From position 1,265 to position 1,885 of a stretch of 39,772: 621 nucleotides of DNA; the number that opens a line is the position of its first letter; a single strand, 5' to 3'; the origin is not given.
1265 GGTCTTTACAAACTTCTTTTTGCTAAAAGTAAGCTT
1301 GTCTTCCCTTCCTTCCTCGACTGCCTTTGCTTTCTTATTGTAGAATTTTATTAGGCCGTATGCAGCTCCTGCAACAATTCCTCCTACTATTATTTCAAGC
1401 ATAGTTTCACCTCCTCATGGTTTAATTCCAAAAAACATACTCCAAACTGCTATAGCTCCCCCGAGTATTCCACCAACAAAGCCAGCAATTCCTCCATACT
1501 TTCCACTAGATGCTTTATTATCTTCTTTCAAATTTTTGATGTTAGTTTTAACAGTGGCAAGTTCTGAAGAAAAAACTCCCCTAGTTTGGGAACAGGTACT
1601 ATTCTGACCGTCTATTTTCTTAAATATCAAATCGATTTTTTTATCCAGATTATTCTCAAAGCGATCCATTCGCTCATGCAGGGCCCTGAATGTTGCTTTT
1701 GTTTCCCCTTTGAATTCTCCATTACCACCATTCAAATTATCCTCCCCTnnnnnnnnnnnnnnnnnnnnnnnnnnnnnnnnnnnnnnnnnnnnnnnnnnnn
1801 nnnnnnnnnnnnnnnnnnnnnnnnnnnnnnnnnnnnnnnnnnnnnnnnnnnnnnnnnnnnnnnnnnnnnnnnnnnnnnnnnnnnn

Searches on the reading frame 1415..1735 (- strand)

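Call 50: search_protein_families(library=pfam, proteins=[window:1415-1735:-], max_evalue=0.05)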
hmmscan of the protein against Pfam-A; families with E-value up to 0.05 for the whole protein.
window:1415-1735:- (106 aa): 4 families
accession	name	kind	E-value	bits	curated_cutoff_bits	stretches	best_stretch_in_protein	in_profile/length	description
PF16668.10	JLPA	-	0.001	18.6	27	1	20-74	223-273/352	Adhesin from Campylobacter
PF10046.14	BLOC1_2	-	0.035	14.9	33.4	0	47-89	3-45/96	Biogenesis of lysosome-related organelles complex-1 subunit 2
PF21109.2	Stonustoxin_helical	-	0.045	14.3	27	0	26-74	17-65/96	Stonustoxin helical domain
PF01109.22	GM_CSF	-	0.048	14.3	20.1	0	19-59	25-66/122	Granulocyte-macrophage colony-stimulating factor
